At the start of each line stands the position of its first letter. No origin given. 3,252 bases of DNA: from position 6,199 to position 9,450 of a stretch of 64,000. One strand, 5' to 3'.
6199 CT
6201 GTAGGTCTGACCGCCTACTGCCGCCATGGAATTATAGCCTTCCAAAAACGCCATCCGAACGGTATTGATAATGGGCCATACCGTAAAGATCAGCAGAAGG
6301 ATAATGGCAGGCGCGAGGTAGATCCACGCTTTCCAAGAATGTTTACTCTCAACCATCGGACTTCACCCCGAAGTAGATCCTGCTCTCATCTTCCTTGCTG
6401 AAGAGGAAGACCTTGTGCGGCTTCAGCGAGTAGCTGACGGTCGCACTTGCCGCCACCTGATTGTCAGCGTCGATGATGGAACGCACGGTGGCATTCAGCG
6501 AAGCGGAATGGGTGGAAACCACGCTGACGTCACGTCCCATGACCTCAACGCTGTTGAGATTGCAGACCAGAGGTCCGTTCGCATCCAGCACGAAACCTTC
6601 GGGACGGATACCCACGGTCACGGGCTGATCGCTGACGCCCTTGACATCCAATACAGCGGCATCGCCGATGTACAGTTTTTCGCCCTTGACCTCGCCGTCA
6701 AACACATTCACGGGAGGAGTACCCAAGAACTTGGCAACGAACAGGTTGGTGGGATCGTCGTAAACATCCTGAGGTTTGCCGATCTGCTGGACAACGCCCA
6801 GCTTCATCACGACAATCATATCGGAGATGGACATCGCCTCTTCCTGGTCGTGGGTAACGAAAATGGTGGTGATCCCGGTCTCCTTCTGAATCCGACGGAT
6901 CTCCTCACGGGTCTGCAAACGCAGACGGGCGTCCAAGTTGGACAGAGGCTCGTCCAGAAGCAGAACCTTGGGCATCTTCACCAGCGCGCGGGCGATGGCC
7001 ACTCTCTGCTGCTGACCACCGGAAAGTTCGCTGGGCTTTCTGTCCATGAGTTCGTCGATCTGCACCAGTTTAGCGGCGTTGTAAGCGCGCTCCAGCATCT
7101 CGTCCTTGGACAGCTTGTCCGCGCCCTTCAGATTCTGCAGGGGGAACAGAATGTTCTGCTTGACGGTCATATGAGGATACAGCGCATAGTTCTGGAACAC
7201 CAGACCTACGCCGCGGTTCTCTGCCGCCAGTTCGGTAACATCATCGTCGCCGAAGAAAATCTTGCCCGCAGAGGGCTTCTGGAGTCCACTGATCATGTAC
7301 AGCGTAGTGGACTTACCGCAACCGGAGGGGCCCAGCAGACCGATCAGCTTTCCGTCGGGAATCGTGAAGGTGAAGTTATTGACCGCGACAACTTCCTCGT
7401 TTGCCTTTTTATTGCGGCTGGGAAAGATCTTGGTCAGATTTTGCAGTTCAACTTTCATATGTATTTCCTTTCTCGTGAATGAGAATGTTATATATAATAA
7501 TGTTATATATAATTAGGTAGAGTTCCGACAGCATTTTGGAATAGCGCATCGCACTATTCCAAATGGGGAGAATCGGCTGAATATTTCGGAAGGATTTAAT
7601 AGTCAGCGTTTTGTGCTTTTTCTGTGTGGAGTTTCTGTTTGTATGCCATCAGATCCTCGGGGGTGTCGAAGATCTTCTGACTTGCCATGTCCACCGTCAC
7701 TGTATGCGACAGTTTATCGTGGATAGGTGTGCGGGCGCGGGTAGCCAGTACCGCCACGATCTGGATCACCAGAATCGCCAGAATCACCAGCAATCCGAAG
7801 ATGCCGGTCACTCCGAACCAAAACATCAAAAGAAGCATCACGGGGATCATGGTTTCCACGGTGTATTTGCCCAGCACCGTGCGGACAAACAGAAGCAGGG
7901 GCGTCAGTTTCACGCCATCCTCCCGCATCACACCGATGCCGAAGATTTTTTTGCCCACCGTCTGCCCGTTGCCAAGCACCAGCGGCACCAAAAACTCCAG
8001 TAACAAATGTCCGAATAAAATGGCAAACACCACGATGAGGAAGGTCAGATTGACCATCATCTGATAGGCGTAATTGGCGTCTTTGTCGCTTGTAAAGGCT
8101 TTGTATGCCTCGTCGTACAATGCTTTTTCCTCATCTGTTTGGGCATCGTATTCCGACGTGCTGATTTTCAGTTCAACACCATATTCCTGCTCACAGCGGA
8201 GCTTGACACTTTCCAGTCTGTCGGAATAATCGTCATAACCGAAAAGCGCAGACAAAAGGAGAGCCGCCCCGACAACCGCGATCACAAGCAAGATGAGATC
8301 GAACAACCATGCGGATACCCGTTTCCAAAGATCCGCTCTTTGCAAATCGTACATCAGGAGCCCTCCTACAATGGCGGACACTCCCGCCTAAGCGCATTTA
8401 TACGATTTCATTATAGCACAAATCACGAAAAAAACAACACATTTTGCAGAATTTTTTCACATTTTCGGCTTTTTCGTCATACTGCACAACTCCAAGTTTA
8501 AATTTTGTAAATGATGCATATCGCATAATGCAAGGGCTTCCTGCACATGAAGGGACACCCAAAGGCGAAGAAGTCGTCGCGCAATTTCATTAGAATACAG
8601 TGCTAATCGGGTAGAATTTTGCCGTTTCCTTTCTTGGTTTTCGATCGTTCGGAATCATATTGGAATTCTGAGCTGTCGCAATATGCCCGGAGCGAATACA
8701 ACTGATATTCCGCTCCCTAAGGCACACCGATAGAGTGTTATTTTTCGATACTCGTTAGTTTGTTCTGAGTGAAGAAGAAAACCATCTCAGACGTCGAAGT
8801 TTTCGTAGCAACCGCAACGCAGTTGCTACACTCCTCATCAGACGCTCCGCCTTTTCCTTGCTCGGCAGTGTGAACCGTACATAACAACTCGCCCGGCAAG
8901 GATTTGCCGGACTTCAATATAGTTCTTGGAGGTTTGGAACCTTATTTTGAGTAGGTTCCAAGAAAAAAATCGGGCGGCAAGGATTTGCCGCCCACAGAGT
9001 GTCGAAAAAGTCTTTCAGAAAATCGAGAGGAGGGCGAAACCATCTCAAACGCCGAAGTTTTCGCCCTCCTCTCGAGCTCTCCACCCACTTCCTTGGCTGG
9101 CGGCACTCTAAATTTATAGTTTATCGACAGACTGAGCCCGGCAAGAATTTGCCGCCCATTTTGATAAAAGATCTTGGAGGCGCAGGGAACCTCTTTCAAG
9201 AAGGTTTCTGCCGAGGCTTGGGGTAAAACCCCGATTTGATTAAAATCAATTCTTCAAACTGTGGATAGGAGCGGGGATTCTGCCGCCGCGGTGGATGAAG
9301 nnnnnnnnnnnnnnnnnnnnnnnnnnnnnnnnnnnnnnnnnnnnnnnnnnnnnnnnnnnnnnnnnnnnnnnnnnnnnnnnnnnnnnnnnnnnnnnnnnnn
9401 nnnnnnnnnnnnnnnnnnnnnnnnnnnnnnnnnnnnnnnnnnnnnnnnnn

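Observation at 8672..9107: Novel ~190-nt intergenic element in 3.5 copies with compensatory changes in a 14-bp stem (structured sRNA family or MITE-like element)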

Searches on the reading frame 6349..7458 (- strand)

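Call 15: search_protein_families(library=ncbifam, proteins=[window:6349-7458:-])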
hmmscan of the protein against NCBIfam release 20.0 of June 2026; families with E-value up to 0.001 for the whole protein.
window:6349-7458:- (369 aa): 187 families (the best 25 are shown)
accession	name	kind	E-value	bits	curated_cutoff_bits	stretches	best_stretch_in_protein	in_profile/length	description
NF008653.0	PRK11650.1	subfamily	3.1e-102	342.2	432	1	17-361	11-355/357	sn-glycerol-3-phosphate ABC transporter ATP-binding protein UgpC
NF040933.2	ABC_arch_GlcV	equivalog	7.9e-99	330.9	450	1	1-356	1-351/357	glucose ABC transporter ATP-binding protein GlcV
TIGR03265.1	PhnT2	equivalog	1.3e-92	310.8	457.7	1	15-329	9-324/353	putative 2-aminoethylphosphonate ABC transporter ATP-binding protein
NF006987.0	PRK09452.1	equivalog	1.6e-92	310.1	482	1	17-259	24-260/378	spermidine/putrescine ABC transporter ATP-binding protein PotA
TIGR01187.1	potA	subfamily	2.3e-89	299.7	355.6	1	41-291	1-254/325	polyamine ABC transporter ATP-binding protein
NF008513.0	PRK11432.1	equivalog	2e-87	293.4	496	1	4-354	8-348/351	ferric ABC transporter ATP-binding protein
NF043075.1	MMSYN1_0197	equivalog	3.1e-85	286.1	550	1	18-313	10-304/341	spermidine/putrescine ABC transporter ATP-binding protein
NF008233.0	PRK11000.1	equivalog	4.3e-84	282.5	568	1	17-357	10-357/369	maltose/maltodextrin ABC transporter ATP-binding protein MalK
NF008105.0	PRK10851.1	equivalog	1.4e-78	264.1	502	1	2-301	2-292/362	sulfate/thiosulfate ABC transporter ATP-binding protein CysA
TIGR00968.1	3a0106s01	subfamily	5.2e-78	261.8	342.75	1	17-247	7-233/237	sulfate ABC transporter ATP-binding protein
NF008621.0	PRK11607.1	equivalog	9.6e-74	248.4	613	1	4-292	21-305/377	putrescine ABC transporter ATP-binding subunit PotG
NF040840.2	tungstate_WtpC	equivalog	7e-73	245.9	440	1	25-295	15-282/347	tungstate ABC transporter ATP-binding protein WtpC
TIGR03258.1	PhnT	equivalog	6.7e-71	239.2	499.15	1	24-257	22-250/359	2-aminoethylphosphonate ABC transport system ATP-binding subunit PhnT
TIGR01186.1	proV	subfamily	2.7e-63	214.3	326.6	1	23-247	6-232/363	betaine/proline/choline family ABC transporter ATP-binding protein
NF040729.1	ABC_ATP_SaoA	equivalog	1.3e-52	178.7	360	1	2-219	1-207/248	ABC transporter ATP-binding protein SaoA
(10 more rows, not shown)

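Call 16: search_protein_families(library=pfam, proteins=[window:6349-7458:-])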
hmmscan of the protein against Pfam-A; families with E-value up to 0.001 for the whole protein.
window:6349-7458:- (369 aa): 4 families
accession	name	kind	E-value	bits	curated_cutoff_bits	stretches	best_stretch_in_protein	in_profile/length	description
PF00005.33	ABC_tran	-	1.2e-37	130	25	1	26-172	1-136/137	ABC transporter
PF17850.7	CysA_C_terminal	-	1.3e-05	26.1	29.7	1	251-287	1-39/43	CysA C-terminal regulatory domain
PF13304.12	AAA_21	-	2.7e-05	24.8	27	0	141-206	234-301/304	AAA domain, putative AbiEii toxin, Type IV TA system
PF17912.7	OB_MalK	-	4.9e-05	24.6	27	1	246-287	1-51/53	MalK OB fold domain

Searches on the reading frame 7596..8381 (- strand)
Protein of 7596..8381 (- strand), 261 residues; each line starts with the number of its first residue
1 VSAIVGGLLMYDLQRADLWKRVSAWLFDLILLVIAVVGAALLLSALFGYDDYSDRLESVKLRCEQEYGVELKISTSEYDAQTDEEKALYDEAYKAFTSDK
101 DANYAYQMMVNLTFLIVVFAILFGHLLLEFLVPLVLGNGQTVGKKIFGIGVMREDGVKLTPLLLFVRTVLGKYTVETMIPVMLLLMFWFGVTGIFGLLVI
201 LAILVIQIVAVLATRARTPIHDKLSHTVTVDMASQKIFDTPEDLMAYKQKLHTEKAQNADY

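Call 15: search_protein_families(library=ncbifam, proteins=[window:7596-8381:-])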
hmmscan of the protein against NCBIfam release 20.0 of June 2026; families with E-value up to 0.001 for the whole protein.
window:7596-8381:- (261 aa): 0 families

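Call 16: search_protein_families(library=pfam, proteins=[window:7596-8381:-])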
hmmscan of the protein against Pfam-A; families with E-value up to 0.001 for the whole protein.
window:7596-8381:- (261 aa): 1 family
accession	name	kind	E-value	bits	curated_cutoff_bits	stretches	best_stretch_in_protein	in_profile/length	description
PF06271.18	RDD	-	2.8e-14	54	24.1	1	16-225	2-136/137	RDD family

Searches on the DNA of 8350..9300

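Call 5: search_rna_families(source=window, start=8350, end=9300, threshold=evalue, max_evalue=10)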
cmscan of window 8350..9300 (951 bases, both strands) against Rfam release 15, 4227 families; matches with E-value up to 10: 16.
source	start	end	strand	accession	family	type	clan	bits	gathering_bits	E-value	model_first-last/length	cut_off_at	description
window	9018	9081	-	RF00771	mir-185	Gene; miRNA;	-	22.9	60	0.13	1-79/79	no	mir-185 microRNA precursor family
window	8960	9075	-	RF02834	VqmR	Gene; sRNA;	-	20.5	76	0.28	1-154/154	no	Vibrio RNA VqmR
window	9018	9079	-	RF03778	mir-483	Gene; miRNA;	-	20.1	60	0.67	1-75/75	no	mir-483 microRNA precursor family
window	9024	9077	+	RF03595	mir-3569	Gene; miRNA;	-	19.3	50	0.64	1-58/58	no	mir-3569 microRNA precursor family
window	8957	9042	-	RF00519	suhB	Gene; sRNA;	CL00108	17.7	41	0.67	1-77/77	no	Makes More Granules Regulator RNA (mmgR)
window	9005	9088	-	RF04164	MIR1507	Gene; miRNA;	-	17.1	73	0.92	1-107/107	no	MIR1507 microRNA precursor family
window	9017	9080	-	RF03101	RAGATH-31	Gene; sRNA;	-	17.1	71.8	3.4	1-54/54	no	RAGATH-31 RNA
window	9006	9094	+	RF00690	MIR408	Gene; miRNA;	-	17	64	0.38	1-126/126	no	MIR408 microRNA precursor family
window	9016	9083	-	RF03457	MIR173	Gene; miRNA;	-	15.9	70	5.1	1-102/102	no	MIR173 microRNA precursor family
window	9015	9085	-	RF03831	mir-627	Gene; miRNA;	-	15.7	86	4.2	1-87/87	no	mir-627 microRNA precursor family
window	9021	9076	+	RF03831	mir-627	Gene; miRNA;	-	15.6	86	4.6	1-87/87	no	mir-627 microRNA precursor family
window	8963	9026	-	RF02869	ncS025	Gene; sRNA;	-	14.8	46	8.5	1-85/85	no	Burkholderia sRNA 25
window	9017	9082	-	RF03975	mir-5881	Gene; miRNA;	-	14.4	87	7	1-67/67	no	mir-5881 microRNA precursor family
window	9020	9077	-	RF04083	MIR528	Gene; miRNA;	-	14.2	62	9.5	1-89/89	no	MIR528 microRNA precursor family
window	8956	9070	+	RF02158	NPPA-AS1_3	Gene; lncRNA;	-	13.3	55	3.2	1-108/108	no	NPPA antisense RNA 1 conserved region 3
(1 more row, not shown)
